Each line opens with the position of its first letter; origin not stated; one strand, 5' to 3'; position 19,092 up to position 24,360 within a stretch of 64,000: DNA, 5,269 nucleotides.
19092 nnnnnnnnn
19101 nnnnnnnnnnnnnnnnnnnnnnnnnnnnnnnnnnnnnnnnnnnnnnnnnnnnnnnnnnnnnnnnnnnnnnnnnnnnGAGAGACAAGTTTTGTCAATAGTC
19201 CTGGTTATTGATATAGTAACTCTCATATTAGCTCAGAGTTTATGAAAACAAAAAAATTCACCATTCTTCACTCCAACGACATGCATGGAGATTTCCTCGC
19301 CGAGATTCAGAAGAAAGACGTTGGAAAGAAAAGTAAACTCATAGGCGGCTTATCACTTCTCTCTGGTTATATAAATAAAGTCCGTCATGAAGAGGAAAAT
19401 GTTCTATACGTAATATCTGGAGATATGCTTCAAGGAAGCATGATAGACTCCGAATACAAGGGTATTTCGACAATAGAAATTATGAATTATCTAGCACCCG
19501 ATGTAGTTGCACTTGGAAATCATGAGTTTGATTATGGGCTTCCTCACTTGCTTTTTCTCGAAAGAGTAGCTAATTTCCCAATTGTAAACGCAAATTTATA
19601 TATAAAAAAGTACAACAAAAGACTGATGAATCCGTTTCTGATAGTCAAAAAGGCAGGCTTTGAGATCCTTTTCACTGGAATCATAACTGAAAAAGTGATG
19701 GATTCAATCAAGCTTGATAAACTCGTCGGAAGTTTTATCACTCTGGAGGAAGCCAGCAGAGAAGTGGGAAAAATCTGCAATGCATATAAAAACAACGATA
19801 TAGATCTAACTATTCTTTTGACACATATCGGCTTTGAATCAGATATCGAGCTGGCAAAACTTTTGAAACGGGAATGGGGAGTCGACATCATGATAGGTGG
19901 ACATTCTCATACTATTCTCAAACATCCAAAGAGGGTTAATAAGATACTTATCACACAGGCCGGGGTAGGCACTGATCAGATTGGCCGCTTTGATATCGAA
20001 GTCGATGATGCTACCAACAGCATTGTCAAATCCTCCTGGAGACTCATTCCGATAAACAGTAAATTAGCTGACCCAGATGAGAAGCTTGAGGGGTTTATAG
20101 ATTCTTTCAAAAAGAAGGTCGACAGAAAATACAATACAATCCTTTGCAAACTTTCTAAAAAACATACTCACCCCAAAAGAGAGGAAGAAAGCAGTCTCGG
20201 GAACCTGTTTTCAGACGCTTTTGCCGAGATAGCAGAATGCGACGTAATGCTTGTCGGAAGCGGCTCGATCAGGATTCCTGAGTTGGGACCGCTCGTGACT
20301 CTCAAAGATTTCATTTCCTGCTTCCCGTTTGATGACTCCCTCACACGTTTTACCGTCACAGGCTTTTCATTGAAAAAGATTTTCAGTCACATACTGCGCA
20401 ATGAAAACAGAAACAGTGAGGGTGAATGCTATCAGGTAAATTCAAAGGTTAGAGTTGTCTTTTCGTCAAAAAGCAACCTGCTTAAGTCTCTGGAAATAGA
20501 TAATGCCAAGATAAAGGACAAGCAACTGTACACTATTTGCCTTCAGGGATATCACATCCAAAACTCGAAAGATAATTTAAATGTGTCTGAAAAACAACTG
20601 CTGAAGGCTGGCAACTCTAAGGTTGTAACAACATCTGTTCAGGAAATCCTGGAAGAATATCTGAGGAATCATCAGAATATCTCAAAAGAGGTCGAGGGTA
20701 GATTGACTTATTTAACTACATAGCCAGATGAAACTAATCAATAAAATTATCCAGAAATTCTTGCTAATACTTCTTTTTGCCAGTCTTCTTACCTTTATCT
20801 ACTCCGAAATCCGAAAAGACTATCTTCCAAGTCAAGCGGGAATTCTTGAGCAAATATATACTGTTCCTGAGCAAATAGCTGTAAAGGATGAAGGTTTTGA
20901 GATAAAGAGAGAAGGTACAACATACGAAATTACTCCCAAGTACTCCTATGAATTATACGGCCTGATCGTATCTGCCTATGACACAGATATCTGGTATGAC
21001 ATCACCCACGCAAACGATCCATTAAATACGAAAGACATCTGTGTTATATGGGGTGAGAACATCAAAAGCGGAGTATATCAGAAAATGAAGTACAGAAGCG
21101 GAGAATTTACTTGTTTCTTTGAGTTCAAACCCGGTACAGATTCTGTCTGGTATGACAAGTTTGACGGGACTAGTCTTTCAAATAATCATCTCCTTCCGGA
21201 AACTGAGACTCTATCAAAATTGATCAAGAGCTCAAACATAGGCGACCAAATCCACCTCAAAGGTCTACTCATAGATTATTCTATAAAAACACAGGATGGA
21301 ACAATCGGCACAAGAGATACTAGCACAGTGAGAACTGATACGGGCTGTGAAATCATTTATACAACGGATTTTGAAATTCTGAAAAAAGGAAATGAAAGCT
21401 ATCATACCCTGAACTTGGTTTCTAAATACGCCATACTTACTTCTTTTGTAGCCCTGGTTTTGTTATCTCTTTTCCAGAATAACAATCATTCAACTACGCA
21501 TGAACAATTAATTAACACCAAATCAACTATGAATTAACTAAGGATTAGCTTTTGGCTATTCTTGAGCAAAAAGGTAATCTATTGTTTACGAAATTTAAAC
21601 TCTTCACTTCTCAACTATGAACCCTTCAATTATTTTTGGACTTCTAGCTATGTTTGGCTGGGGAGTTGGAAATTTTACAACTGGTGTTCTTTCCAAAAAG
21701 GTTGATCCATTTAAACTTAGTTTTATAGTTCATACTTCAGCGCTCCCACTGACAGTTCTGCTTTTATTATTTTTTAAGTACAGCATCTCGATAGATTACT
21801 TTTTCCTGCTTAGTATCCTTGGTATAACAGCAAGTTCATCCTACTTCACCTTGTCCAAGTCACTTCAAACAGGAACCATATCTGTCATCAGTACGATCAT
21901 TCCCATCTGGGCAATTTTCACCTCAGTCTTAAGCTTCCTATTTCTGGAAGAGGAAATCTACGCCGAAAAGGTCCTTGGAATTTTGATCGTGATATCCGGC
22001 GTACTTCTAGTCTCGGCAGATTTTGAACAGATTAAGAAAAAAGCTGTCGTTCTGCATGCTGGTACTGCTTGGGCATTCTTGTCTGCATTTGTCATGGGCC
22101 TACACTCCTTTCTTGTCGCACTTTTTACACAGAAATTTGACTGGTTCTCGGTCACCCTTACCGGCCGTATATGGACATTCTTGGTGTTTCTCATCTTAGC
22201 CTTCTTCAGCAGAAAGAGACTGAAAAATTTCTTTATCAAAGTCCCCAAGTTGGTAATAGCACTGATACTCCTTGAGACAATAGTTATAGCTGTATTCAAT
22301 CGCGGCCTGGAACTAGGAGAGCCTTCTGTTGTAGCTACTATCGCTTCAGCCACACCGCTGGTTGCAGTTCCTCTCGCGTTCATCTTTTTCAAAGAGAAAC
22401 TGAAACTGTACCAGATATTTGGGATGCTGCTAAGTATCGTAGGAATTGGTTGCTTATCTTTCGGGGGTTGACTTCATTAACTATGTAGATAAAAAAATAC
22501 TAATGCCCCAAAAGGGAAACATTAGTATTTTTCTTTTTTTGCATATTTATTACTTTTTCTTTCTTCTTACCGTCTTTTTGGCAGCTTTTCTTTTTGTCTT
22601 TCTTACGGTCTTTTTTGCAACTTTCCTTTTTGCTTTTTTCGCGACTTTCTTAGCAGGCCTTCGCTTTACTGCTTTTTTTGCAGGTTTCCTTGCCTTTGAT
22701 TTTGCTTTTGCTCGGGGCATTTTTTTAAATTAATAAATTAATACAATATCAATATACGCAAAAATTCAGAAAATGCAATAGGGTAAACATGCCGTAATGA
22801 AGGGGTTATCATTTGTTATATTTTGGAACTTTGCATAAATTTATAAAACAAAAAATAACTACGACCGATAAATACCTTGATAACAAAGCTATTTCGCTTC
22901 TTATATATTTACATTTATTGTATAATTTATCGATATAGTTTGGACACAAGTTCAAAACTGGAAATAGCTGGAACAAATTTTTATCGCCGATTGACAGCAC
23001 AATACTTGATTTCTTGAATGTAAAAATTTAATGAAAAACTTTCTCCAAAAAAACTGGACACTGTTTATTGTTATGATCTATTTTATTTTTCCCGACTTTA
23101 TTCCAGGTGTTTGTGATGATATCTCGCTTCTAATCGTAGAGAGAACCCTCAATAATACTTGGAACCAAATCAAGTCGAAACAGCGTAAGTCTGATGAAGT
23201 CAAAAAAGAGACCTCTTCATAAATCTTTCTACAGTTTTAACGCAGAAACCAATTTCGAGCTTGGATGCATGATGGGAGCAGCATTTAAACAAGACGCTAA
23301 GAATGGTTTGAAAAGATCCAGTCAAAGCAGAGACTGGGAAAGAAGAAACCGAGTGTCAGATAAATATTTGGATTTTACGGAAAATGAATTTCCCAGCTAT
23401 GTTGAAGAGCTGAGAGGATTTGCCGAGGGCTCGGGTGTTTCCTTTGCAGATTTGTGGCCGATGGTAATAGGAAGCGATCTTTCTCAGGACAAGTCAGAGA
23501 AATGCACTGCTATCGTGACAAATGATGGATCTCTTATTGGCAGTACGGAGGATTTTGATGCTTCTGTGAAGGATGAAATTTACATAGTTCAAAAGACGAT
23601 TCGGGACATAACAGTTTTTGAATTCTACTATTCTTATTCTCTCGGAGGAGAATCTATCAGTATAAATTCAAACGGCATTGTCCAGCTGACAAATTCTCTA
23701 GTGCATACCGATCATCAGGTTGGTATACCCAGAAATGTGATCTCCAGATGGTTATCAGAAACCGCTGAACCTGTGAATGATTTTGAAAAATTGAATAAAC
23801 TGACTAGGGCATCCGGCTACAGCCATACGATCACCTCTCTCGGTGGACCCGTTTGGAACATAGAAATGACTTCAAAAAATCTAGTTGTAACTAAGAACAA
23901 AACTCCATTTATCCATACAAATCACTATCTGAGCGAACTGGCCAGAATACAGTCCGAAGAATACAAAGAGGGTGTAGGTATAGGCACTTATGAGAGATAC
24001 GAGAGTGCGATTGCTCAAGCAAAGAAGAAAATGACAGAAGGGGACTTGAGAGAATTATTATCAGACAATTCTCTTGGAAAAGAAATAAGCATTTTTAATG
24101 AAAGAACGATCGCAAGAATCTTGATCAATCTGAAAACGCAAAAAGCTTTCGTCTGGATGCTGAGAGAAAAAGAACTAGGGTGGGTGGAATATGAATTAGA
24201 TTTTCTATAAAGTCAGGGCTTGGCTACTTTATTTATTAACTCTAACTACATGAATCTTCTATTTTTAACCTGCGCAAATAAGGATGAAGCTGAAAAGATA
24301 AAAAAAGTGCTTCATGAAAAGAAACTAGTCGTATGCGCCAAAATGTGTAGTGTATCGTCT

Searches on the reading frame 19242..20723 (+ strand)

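Call 65: search_protein_families(library=pfam, proteins=[window:19242-20723:+], max_evalue=0.00001)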
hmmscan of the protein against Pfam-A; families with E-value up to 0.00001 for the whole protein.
window:19242-20723:+ (493 aa): 2 families
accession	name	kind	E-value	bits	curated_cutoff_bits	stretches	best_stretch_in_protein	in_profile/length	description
PF02872.23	5_nucleotid_C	-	7.8e-17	62.3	23.6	1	310-448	15-155/158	5'-nucleotidase, C-terminal domain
PF00149.33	Metallophos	-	5.4e-12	47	21.5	1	7-223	2-189/191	Calcineurin-like phosphoesterase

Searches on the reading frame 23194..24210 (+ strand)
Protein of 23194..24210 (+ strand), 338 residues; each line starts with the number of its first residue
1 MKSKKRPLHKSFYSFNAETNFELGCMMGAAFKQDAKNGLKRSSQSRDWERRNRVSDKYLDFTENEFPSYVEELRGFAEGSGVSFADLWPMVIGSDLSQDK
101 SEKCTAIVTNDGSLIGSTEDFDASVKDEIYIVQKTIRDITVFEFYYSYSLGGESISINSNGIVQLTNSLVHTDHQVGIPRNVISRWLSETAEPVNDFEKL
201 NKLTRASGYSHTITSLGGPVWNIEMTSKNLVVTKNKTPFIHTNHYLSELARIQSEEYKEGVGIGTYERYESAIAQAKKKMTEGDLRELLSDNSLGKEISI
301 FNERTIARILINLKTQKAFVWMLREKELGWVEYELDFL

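Call 66: search_protein_families(library=pfam, proteins=[window:23194-24210:+], max_evalue=0.00001)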
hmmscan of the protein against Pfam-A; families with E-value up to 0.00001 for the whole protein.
window:23194-24210:+ (338 aa): 1 family
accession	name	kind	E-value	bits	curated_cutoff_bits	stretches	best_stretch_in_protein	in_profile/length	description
PF03417.21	AAT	-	4.6e-18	66.2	23.2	1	110-295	4-187/225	Acyl-coenzyme A:6-aminopenicillanic acid acyl-transferase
